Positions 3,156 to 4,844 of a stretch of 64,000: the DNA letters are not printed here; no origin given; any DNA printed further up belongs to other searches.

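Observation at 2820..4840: AT-richer island encoding an ABC-type ATPase plus a Zn-ribbon/PD-(D/E)xK-like small protein: candidate two-gene defense module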

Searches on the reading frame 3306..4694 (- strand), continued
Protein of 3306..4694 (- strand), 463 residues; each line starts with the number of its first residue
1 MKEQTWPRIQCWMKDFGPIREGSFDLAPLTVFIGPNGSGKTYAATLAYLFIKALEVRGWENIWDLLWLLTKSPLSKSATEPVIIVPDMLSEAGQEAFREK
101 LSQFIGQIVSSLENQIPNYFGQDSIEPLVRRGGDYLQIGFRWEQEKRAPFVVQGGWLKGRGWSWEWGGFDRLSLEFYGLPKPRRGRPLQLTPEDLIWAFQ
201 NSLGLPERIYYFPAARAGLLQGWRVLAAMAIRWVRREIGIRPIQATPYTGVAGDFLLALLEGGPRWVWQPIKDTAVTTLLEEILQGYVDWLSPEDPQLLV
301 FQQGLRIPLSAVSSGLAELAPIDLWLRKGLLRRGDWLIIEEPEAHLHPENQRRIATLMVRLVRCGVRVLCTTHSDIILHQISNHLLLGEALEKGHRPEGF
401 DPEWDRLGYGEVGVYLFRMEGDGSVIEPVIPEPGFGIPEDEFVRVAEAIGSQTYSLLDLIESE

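Call 65: predict_structure(alignment_id=A3)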
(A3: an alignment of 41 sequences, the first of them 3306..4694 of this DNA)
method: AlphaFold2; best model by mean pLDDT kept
length: 463 residues; sequences in the alignment: 41
mean_pLDDT: 80.3   pTM: 0.84
mean pLDDT of the five models: 80.3, 75.3, 72.7, 71.4, 70.5
residues with pLDDT >= 90: 162; 70-90: 181; 50-70: 107; < 50: 13
segments of 3 or more residues with pLDDT < 50: 264-270
pLDDT, mean of each block of 10 residues (from residue 1): 72 97 96 93 95 75 82 63 82 89 90 92 91 93 83 96 93 82 73 86 88 67 61 56 63 78 47 63 69 65 76 67 77 90 76 91 94 92 92 87 92 95 93 81 65 52 50
secondary structure, 60 per line:
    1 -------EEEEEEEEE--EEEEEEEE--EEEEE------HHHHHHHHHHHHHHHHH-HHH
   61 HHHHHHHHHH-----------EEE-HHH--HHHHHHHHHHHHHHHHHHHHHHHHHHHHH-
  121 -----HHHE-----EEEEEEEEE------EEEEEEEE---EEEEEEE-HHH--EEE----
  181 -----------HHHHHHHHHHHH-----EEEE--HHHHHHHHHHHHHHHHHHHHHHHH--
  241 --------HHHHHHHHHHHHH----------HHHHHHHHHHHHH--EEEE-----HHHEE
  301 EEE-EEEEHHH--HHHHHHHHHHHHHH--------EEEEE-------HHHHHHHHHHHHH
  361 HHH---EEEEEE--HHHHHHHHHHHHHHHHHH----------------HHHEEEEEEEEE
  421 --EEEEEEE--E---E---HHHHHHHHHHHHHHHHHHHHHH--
elements in order: E8-16 E19-26 E29-33 H40-56 H58-70 E82-84 H91-119 E135-143 E150-157 E161-167 E174-176 H192-203 E209-212 H215-238 H249-261 H272-284 E287-290 E299-303 E305-308 H314-327 E336-340 H348-363 E367-372 H375-392 E412-420 E423-429 H440-461

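Call 67: search_protein_families(library=pfam, alignment_id=A5, max_evalue=0.00001)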
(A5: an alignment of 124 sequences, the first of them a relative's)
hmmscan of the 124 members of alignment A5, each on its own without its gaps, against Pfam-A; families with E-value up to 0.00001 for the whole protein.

A. member 1, L009:6196-6519:- (108 aa): 0 families

B. families by the number of members that match (of 124 scanned): 134 families (the first 25 are shown)
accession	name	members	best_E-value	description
PF13304.12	AAA_21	6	5.8e-32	AAA domain, putative AbiEii toxin, Type IV TA system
PF13175.12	AAA_15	5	1.1e-27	AAA ATPase domain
PF13476.12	AAA_23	5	1.1e-18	AAA domain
PF02463.25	SMC_N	4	1.1e-58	RecF/RecN/SMC N terminal domain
PF01555.25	N6_N4_Mtase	4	9.4e-34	DNA methylase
PF22725.1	GFO_IDH_MocA_C3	4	1.1e-32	GFO/IDH/MocA C-terminal domain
PF01408.29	GFO_IDH_MocA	4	1.7e-29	Oxidoreductase family, NAD-binding Rossmann fold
PF04851.21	ResIII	3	1.1e-11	Type III restriction enzyme, res subunit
PF13378.12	MR_MLE_C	2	1.1e-51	Enolase C-terminal domain-like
PF01755.23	Glyco_transf_25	2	3.1e-34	Glycosyltransferase family 25 (LPS biosynthesis protein)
PF06634.17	DUF1156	2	4.7e-34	Protein of unknown function (DUF1156)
PF02894.22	GFO_IDH_MocA_C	2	5.5e-27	Oxidoreductase family, C-terminal alpha/beta domain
PF13385.13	Laminin_G_3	2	2.7e-22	Concanavalin A-like lectin/glucanases superfamily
PF01467.32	CTP_transf_like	2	4.1e-21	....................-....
PF00515.34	TPR_1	2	6.7e-21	Tetratricopeptide repeat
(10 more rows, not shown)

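Call 68: search_protein_families(library=padloc, alignment_id=A5, max_evalue=1e-10)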
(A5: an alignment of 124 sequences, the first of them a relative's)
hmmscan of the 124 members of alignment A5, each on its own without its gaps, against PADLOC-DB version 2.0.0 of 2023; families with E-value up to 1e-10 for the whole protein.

A. member 1, L009:6196-6519:- (108 aa): 0 families

B. families by the number of members that match (of 124 scanned): 191 families (the first 25 are shown)
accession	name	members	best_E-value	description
PDLC04135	mad3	5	3.9e-63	mads_3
PDLC03632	MTase_III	4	0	Type III methyltransferase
PDLC03636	MTase_III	4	6.9e-40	Type III methyltransferase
PDLC03644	MTase_III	4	1.8e-38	Type III methyltransferase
PDLC03354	MTase_II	4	3.2e-37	Type II methyltransferase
PDLC03635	MTase_III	4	4e-34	Type III methyltransferase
PDLC03634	MTase_III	4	8.2e-31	Type III methyltransferase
PDLC03633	MTase_III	4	2.4e-30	Type III methyltransferase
PDLC02979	AriA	4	4.8e-30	-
PDLC03300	MTase_II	4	2.1e-29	Type II methyltransferase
PDLC03638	MTase_III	4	1.4e-28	Type III methyltransferase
PDLC03878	NsnB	4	5.1e-28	-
PDLC03339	MTase_II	4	2.7e-27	Type II methyltransferase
PDLC03641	MTase_III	4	3.3e-25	Type III methyltransferase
PDLC03371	MTase_II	4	2.2e-23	Type II methyltransferase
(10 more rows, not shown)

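Call 92: search_dna_similar(query=window:3306-4694:-, collection=plasmids, mode=protein, max_evalue=1e-10, max_rows=12)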
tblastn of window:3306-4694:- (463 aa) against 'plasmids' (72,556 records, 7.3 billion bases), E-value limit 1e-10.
No match.

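Call 93: search_dna_similar(query=window:3306-4694:-, collection=plasmids, mode=protein, max_evalue=0.001, max_rows=12)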
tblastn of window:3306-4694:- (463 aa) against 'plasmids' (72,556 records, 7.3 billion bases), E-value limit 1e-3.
Records with a match: 34; places in all: 34; records where one place covers at least 80% of the query: 0.
Best place of each record, by identity: <60% 34.
By first word of the organism name: Klebsiella 12; Enterococcus 10; Escherichia 9; Bernardetia 1; Annamia 1; Serratia 1.
By predicted mobility (MOB-suite, as given by PLSDB): non-mobilizable 17; conjugative 14; mobilizable 3.
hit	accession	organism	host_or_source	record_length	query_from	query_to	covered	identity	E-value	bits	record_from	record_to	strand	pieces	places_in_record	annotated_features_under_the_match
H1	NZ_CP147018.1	Bernardetia sp. Wsw4-3y2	Red alga,Red algae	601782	306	463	34%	30.5%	7e-8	63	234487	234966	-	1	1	AAA family ATPase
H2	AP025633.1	Annamia dubia NIES-4383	-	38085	289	416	28%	35.3%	3e-9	67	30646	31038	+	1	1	hypothetical protein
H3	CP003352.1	Enterococcus faecium Aus0004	Homo sapiens,blood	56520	200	383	40%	24.5%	2e-11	74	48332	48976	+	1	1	hypothetical protein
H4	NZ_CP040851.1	Enterococcus faecium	chicken,young chicken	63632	200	383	40%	24.5%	2e-11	74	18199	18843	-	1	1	AAA family ATPase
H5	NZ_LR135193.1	Enterococcus faecium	-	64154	200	383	40%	24.5%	2e-11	74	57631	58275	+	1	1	AAA family ATPase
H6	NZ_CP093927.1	Enterococcus hirae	swine,water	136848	200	383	40%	24.5%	2e-11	74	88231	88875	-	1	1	AAA family ATPase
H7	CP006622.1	Enterococcus faecium Aus0085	-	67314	200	383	40%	24.5%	2e-11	74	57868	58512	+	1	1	hypothetical protein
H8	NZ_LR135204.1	Enterococcus faecium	-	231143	200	383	40%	24.5%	2e-11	74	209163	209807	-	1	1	none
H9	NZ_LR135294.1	Enterococcus faecium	-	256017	200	383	40%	24.5%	2e-11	74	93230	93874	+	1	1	AAA family ATPase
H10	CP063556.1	Enterococcus faecium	Homo sapiens,rectal swab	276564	200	383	40%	24.5%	2e-11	74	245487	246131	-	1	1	none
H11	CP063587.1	Enterococcus faecium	Homo sapiens,rectal swab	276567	200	383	40%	24.5%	2e-11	74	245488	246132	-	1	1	none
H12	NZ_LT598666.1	Enterococcus faecium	Homo sapiens,clinical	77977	200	383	40%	24.5%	3e-11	74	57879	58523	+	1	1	AAA family ATPase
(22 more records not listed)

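Call 94: search_dna_similar(query=window:3306-4694:-, collection=plasmids, mode=protein, max_evalue=0.001, max_rows=34, rows=spread)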
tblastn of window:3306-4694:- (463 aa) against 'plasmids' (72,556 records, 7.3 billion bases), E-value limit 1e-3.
Records with a match: 34; places in all: 34; records where one place covers at least 80% of the query: 0.
Best place of each record, by identity: <60% 34.
By first word of the organism name: Klebsiella 12; Enterococcus 10; Escherichia 9; Bernardetia 1; Annamia 1; Serratia 1.
By predicted mobility (MOB-suite, as given by PLSDB): non-mobilizable 17; conjugative 14; mobilizable 3.
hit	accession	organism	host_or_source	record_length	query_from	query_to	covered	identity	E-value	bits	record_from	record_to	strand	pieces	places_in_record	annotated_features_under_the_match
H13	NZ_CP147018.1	Bernardetia sp. Wsw4-3y2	Red alga,Red algae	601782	306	463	34%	30.5%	7e-8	63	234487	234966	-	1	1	AAA family ATPase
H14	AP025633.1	Annamia dubia NIES-4383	-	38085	289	416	28%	35.3%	3e-9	67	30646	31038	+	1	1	hypothetical protein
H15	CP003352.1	Enterococcus faecium Aus0004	Homo sapiens,blood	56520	200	383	40%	24.5%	2e-11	74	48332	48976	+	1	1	hypothetical protein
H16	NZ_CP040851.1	Enterococcus faecium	chicken,young chicken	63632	200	383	40%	24.5%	2e-11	74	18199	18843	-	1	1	AAA family ATPase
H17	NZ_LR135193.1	Enterococcus faecium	-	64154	200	383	40%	24.5%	2e-11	74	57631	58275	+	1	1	AAA family ATPase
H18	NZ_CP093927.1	Enterococcus hirae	swine,water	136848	200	383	40%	24.5%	2e-11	74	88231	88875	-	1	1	AAA family ATPase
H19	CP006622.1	Enterococcus faecium Aus0085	-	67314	200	383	40%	24.5%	2e-11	74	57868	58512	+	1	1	hypothetical protein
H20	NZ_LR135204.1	Enterococcus faecium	-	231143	200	383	40%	24.5%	2e-11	74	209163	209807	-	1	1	none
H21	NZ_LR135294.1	Enterococcus faecium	-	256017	200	383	40%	24.5%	2e-11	74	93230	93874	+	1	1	AAA family ATPase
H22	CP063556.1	Enterococcus faecium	Homo sapiens,rectal swab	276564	200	383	40%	24.5%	2e-11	74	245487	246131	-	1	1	none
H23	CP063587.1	Enterococcus faecium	Homo sapiens,rectal swab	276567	200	383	40%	24.5%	2e-11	74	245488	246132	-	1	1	none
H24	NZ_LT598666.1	Enterococcus faecium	Homo sapiens,clinical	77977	200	383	40%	24.5%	3e-11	74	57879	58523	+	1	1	AAA family ATPase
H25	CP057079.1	Escherichia coli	culture,Pooled pig faecal samples ...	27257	305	444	30%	32.1%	7e-7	60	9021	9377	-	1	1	AAA family ATPase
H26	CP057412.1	Escherichia coli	culture,Pooled pig faecal samples ...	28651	305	444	30%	32.1%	7e-7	60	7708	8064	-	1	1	AAA family ATPase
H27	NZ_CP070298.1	Escherichia albertii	Shanxi,Poultry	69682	305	444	30%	32.1%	7e-7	60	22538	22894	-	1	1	AAA family ATPase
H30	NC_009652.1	Klebsiella pneumoniae subsp. pneumoniae MGH 78578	-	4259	305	427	27%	35.8%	2e-7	61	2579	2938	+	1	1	AAA family ATPase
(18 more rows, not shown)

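Call 95: get_annotated_region(hit=H30, flank=3000)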
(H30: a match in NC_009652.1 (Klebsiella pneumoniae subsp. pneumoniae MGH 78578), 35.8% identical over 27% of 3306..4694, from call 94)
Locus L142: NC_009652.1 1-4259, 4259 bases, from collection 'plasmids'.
description: Klebsiella pneumoniae subsp. pneumoniae MGH 78578 plasmid pKPN6, complete sequence
organism: Klebsiella pneumoniae subsp. pneumoniae MGH 78578 (NCBI taxid 272620)
taxonomy: Bacteria; Pseudomonadota; Gammaproteobacteria; Enterobacterales; Enterobacteriaceae; Klebsiella; Klebsiella pneumoniae; Klebsiella pneumoniae subsp. pneumoniae MGH 78578
host: -; source: -; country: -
typing (MOB-suite, as given by PLSDB): non-mobilizable; replicon ColRNAI_rep_cluster_1987
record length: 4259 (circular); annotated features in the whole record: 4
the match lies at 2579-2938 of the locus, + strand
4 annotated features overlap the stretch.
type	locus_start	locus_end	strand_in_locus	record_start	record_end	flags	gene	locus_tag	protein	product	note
CDS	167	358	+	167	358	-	-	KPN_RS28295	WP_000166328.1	Rop family plasmid primer RNA-binding protein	-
CDS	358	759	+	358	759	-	-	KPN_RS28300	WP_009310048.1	helix-turn-helix domain-containing protein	-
CDS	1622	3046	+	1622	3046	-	-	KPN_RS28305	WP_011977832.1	AAA family ATPase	-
CDS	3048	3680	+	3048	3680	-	-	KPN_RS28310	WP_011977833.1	hypothetical protein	-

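Call 96: get_annotated_region(hit=H25, flank=4000)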
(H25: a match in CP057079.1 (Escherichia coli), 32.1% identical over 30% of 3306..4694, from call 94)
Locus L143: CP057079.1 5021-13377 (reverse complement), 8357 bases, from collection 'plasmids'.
description: Escherichia coli strain RHB38-C24 plasmid pRHB38-C24_5, complete sequence
organism: Escherichia coli (NCBI taxid 562)
taxonomy: Bacteria; Pseudomonadota; Gammaproteobacteria; Enterobacterales; Enterobacteriaceae; Escherichia; Escherichia coli
host: -; source: culture,Pooled pig faecal samples collected from floor of farm; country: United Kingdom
typing (MOB-suite, as given by PLSDB): mobilizable; replicon IncX1; relaxase MOBP
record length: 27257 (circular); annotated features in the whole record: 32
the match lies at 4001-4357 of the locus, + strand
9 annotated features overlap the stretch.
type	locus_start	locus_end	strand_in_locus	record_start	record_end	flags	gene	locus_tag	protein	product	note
CDS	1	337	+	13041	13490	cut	-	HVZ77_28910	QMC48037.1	hypothetical protein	-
CDS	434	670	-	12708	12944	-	-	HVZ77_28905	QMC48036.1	hypothetical protein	-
CDS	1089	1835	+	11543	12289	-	-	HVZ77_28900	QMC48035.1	ATP-binding protein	-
CDS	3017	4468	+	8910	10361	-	-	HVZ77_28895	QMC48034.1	AAA family ATPase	-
CDS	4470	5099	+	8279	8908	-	-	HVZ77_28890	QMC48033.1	hypothetical protein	-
CDS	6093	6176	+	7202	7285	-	-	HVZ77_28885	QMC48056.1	Damage inducible protein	-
CDS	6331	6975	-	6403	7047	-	-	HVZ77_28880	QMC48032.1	recombinase family protein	-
CDS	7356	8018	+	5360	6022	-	-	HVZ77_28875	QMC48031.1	peptidyl-arginine deiminase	-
CDS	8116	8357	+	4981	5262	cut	-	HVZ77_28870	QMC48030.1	CopG family transcriptional regulator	-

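Call 97: search_protein_families(library=padloc, proteins=[L142:1622-3043:+, L142:3048-3677:+, L143:3017-4465:+, L143:4470-5096:+], max_evalue=0.00001)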
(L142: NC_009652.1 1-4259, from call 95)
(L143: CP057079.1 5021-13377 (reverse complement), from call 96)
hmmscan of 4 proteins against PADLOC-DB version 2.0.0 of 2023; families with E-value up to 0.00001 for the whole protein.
L142:1622-3043:+ (474 aa): 56 families (the best 25 are shown)
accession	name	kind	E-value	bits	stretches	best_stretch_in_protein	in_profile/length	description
PDLC04032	PD-T4-4_A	-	4.5e-233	772.4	1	1-473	1-472/474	-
PDLC04033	PD-T4-4_A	-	7.6e-91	303.6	1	1-468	1-456/460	-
PDLC04664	PDC-M47A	-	2.8e-66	222.4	1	1-436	1-412/461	-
PDLC02979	AriA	-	1.6e-20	72.2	1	2-392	5-373/373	-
PDLC03878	NsnB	-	3.3e-20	71.1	1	2-446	4-326/345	-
PDLC04214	HEC-02A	-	9.7e-19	65.8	1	264-396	158-286/338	-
PDLC04213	HEC-02A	-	1.4e-18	65.6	1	266-417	155-298/337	-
PDLC02980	AriA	-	7.5e-15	53.7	1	21-392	1-303/304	-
PDLC04146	HEC-02B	-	1.4e-13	48.6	1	255-397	150-288/344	-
PDLC02358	Old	-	1.8e-13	48.1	1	348-400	285-337/578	Old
PDLC00265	PtuA1|PtuA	-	3.8e-12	44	1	13-398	24-378/479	AAA ATPase domain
PDLC00289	PtuA1|PtuA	-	3.3e-11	40.9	1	317-411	220-311/404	AAA ATPase domain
PDLC04710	PDC-M56A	-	4.3e-11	40.4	1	309-410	207-304/382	-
PDLC04239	PDC-M01A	-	7.6e-11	39.2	1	345-409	408-472/552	-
PDLC04177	HEC-01A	-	8.1e-11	39.6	1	330-399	281-347/393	-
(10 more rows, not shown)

L142:3048-3677:+ (210 aa): 4 families
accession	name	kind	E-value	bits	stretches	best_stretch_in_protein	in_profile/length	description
PDLC04035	PD-T4-4_B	-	3.6e-93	308.9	1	1-208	1-205/206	-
PDLC04037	PD-T4-4_B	-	4.4e-12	44.1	1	1-164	1-152/190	-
PDLC04034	PD-T4-4_B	-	7.1e-11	40.2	1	25-145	24-134/190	-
PDLC04036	PD-T4-4_B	-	3e-06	25.3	1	28-149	26-152/203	-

L143:3017-4465:+ (483 aa): 51 families (the best 25 are shown)
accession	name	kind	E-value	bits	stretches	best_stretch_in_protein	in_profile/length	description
PDLC04032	PD-T4-4_A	-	2.9e-260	862.1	1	1-482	1-473/474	-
PDLC04033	PD-T4-4_A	-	3.4e-90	301.4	1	1-476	1-455/460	-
PDLC04664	PDC-M47A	-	1.1e-67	227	1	1-454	1-421/461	-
PDLC04214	HEC-02A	-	4.7e-19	66.9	1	288-405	171-286/338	-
PDLC03878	NsnB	-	1.5e-18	65.7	1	2-449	4-327/345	-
PDLC02979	AriA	-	1.9e-18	65.4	1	2-401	5-373/373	-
PDLC04213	HEC-02A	-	2.2e-18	64.9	1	281-407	159-282/337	-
PDLC02980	AriA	-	1.4e-15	56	1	21-401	1-303/304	-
PDLC00285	PtuA1|PtuA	-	1.9e-12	45.2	1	336-407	263-336/432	AAA ATPase domain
PDLC02358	Old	-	5.2e-12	43.3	1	359-405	287-333/578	Old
PDLC00266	PtuA1|PtuA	-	1.5e-11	42.2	1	329-407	306-386/483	AAA ATPase domain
PDLC04146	HEC-02B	-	2.9e-11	41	1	289-412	174-294/344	-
PDLC00283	PtuA1|PtuA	-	6.2e-11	40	1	324-414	265-358/448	AAA ATPase domain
PDLC00289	PtuA1|PtuA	-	1.9e-10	38.4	1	334-409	226-300/404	AAA ATPase domain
PDLC02981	AriAB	-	1.9e-10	38.1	1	339-444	313-422/694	-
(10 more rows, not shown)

L143:4470-5096:+ (209 aa): 5 families
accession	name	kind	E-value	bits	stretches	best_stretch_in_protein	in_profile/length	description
PDLC04035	PD-T4-4_B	-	6.1e-108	357.1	1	1-208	1-205/206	-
PDLC04034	PD-T4-4_B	-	8.5e-12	43.2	1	24-148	23-137/190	-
PDLC04037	PD-T4-4_B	-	6.2e-09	33.9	1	1-163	1-151/190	-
PDLC04036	PD-T4-4_B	-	2.5e-06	25.6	1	25-165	23-166/203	-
PDLC04668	PDC-M47B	-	6.4e-06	24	0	39-144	37-130/186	-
